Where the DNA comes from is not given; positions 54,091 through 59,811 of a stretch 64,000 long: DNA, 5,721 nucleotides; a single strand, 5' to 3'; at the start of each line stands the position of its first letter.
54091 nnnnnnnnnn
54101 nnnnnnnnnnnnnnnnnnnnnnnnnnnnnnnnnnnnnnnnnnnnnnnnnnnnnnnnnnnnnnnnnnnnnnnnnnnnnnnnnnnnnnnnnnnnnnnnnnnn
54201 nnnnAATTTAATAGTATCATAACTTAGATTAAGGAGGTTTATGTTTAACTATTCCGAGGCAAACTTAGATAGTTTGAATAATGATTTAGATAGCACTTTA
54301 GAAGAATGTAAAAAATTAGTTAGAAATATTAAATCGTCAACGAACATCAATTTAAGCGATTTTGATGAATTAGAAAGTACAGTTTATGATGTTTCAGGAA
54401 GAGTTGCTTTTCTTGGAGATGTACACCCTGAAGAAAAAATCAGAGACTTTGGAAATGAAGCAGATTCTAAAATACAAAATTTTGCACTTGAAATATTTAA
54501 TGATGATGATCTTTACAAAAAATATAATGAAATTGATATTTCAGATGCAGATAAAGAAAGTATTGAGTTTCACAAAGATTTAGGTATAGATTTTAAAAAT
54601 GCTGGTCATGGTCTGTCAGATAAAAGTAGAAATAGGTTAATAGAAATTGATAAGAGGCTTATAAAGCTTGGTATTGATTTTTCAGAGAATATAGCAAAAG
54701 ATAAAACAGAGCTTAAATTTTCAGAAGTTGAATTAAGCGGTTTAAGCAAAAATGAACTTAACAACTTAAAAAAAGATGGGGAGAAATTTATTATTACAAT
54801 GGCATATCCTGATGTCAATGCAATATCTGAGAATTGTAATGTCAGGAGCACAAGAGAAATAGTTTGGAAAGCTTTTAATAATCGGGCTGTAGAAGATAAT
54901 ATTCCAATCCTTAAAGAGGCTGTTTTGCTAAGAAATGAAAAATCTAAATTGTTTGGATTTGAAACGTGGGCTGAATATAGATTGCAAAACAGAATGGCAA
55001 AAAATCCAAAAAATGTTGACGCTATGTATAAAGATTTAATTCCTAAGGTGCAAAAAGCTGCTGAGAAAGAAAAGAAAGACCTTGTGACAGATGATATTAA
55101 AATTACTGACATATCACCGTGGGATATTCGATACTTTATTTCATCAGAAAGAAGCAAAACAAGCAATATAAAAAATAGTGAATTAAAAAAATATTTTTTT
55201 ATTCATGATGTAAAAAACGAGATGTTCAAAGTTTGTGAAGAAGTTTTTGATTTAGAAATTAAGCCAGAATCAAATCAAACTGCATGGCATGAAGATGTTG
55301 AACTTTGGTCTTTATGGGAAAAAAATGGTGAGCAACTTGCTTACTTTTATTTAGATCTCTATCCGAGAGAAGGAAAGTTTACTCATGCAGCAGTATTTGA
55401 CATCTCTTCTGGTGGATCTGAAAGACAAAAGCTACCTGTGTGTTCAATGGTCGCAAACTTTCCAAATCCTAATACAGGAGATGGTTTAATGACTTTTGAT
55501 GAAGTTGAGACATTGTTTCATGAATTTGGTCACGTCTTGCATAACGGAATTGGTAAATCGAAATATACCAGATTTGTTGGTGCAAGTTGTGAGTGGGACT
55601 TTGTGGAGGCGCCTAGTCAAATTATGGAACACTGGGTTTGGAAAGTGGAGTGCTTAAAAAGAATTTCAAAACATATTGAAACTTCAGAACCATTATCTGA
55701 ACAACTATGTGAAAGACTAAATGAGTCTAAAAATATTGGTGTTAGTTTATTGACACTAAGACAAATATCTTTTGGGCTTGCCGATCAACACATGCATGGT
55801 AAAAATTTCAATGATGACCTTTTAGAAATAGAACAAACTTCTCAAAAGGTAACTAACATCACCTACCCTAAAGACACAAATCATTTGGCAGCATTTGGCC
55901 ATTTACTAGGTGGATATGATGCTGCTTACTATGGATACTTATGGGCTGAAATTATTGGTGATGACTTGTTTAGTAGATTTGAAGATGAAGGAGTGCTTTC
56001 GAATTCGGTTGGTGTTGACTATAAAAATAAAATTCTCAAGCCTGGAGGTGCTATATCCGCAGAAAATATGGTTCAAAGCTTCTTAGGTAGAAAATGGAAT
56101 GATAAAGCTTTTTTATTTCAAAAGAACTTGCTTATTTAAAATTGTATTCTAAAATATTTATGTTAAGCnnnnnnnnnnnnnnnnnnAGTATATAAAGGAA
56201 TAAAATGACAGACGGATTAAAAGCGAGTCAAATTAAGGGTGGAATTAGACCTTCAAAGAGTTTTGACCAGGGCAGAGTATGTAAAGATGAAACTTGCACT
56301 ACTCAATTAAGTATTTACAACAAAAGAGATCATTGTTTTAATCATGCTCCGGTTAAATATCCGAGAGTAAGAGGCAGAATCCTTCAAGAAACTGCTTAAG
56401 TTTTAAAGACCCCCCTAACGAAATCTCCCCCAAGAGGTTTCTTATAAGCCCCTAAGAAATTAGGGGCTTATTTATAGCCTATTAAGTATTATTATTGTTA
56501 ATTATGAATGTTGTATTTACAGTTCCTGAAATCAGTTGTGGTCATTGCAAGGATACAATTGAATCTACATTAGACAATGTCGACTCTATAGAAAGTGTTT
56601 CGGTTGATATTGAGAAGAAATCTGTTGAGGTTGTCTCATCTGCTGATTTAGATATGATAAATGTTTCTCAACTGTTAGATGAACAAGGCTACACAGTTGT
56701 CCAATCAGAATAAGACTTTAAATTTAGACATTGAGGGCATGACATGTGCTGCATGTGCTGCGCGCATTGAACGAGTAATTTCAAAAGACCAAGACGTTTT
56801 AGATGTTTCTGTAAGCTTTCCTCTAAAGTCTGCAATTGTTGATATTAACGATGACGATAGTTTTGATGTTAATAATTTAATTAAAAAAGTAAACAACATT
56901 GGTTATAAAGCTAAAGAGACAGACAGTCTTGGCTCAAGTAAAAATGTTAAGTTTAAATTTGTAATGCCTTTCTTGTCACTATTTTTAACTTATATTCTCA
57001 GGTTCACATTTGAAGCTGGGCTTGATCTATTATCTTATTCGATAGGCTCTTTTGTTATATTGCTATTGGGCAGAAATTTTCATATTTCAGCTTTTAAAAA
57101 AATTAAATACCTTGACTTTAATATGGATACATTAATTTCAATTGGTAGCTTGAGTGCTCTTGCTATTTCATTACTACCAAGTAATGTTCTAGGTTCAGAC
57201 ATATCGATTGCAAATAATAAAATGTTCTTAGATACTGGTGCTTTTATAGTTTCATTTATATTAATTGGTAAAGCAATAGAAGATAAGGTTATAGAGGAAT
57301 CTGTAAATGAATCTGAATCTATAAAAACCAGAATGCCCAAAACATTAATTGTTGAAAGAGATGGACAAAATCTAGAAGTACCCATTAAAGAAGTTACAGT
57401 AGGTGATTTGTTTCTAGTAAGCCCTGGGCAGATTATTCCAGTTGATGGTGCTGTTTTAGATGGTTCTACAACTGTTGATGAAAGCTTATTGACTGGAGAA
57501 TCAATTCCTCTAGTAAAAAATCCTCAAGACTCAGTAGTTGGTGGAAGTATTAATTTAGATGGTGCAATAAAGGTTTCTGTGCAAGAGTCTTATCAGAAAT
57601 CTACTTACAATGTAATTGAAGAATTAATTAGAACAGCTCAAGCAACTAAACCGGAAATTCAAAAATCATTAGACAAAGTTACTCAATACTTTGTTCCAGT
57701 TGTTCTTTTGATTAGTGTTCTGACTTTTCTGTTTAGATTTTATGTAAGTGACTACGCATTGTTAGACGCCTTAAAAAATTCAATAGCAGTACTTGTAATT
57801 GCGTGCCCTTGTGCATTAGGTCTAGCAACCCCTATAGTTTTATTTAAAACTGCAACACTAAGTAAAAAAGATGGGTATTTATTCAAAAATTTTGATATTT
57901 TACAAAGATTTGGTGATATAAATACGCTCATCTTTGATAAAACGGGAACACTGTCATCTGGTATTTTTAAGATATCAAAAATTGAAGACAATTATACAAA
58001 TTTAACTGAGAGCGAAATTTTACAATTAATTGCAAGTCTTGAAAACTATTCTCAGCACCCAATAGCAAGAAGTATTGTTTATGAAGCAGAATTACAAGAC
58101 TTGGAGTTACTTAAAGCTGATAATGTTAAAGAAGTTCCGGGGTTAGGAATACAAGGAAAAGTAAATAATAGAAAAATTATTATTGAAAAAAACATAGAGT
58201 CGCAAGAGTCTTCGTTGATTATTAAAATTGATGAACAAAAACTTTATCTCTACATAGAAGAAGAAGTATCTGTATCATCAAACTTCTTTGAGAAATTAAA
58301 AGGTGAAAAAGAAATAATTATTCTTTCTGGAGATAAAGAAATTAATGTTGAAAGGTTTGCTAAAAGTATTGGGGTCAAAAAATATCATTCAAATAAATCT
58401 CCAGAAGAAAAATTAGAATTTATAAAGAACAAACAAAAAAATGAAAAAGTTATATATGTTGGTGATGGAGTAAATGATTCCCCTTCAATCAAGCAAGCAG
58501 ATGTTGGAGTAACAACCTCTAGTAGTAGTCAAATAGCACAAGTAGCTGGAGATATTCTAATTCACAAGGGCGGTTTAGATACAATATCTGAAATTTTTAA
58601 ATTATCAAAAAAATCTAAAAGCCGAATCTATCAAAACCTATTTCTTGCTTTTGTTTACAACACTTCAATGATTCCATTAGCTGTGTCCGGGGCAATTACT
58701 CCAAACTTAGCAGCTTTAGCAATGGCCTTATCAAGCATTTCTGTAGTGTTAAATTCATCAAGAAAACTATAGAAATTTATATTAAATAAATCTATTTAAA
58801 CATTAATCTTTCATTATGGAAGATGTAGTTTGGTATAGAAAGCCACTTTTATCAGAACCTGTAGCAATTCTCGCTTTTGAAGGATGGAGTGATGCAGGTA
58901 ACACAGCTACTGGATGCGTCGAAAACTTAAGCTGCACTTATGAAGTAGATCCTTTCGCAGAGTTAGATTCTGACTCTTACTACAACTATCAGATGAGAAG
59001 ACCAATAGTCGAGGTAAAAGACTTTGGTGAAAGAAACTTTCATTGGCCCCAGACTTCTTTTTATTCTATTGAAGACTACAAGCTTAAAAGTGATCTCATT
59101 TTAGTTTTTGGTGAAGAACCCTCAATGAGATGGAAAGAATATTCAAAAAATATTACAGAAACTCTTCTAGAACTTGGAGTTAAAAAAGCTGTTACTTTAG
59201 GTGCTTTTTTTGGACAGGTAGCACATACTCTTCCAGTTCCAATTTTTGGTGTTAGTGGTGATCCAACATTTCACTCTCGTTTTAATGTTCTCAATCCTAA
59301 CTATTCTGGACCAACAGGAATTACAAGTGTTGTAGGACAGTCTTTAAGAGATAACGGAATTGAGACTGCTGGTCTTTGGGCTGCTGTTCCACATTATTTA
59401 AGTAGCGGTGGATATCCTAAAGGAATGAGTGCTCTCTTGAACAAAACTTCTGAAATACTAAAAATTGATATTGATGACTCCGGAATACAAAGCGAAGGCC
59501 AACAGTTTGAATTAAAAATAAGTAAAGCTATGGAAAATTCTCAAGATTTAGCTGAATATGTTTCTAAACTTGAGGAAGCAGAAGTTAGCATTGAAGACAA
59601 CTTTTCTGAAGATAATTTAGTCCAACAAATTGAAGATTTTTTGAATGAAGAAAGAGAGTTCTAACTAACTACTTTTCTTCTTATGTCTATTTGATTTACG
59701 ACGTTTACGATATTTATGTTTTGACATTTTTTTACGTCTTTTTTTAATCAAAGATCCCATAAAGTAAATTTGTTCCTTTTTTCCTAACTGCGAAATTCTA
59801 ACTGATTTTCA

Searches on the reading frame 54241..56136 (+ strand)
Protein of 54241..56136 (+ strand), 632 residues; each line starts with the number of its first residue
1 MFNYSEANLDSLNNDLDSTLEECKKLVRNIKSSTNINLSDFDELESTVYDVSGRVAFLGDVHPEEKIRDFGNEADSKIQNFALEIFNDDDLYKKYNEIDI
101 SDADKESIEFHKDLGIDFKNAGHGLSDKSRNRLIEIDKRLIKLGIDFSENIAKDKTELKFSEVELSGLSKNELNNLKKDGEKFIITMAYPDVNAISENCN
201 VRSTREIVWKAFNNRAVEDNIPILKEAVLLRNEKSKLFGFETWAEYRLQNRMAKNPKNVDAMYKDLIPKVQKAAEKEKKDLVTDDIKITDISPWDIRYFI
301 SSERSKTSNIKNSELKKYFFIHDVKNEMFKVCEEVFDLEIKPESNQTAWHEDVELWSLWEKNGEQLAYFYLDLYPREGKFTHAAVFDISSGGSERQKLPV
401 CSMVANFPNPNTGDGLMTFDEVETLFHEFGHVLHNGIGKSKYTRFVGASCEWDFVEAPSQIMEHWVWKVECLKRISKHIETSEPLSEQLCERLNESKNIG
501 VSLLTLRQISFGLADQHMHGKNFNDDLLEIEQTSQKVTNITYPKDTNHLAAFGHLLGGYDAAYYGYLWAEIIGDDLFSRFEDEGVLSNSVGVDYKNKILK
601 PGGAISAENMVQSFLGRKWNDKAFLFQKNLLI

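Call 101: search_protein_families(library=pfam, proteins=[window:54241-56136:+], max_evalue=0.00001)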
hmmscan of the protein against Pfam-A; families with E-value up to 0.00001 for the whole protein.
window:54241-56136:+ (632 aa): 1 family
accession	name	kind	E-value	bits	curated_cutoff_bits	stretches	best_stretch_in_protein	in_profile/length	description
PF01432.26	Peptidase_M3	-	4.8e-114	382.6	27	1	198-625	4-452/457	Peptidase family M3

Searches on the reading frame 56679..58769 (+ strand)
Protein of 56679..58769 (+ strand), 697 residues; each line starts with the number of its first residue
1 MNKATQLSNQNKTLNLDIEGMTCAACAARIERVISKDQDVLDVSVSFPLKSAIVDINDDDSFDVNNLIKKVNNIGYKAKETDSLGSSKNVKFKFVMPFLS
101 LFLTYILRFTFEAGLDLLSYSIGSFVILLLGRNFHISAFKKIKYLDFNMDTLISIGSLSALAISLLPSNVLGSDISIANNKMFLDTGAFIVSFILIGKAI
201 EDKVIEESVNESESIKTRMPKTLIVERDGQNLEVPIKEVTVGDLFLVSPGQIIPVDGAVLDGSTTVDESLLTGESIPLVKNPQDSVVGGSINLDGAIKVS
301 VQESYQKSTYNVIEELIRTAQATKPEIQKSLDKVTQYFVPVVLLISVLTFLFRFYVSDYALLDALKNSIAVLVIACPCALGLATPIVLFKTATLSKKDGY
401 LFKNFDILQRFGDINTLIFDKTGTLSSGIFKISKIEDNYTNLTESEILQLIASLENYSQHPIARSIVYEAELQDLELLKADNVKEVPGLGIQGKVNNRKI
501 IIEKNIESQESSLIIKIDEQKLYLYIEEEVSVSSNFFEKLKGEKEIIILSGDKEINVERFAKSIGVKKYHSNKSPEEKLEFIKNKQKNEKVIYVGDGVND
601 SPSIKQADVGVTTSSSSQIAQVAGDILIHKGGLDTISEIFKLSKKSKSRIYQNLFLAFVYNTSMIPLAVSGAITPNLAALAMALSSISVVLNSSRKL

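Call 87: search_protein_families(library=pfam, proteins=[window:56679-58769:+], max_evalue=0.01)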
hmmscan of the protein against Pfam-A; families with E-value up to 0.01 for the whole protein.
window:56679-58769:+ (697 aa): 3 families
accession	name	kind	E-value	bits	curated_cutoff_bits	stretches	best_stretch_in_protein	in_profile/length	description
PF00122.25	E1-E2_ATPase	-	1.3e-51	175.2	28.1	1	220-390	4-173/181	E1-E2 ATPase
PF00702.32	Hydrolase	-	1.1e-15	59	26.4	1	414-608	1-191/191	haloacid dehalogenase-like hydrolase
PF00403.32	HMA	-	4.5e-12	46.6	24.8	1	16-77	2-62/62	Heavy-metal-associated domain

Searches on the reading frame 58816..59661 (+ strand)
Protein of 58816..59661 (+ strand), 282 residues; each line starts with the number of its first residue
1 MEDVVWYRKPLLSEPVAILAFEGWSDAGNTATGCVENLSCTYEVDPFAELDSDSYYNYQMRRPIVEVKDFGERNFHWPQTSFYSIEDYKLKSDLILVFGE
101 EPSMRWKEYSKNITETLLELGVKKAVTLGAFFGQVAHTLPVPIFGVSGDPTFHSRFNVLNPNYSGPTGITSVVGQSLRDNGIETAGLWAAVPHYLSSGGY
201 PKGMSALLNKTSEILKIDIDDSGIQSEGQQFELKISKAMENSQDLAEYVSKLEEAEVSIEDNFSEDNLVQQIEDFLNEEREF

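Call 101: search_protein_families(library=pfam, proteins=[window:58816-59661:+], max_evalue=0.00001)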
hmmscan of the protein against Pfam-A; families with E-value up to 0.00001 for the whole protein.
window:58816-59661:+ (282 aa): 1 family
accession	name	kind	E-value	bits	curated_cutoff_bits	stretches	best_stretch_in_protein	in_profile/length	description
PF09754.15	PAC2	-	1.9e-43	149.2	25.8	1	20-238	1-214/215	PAC2 family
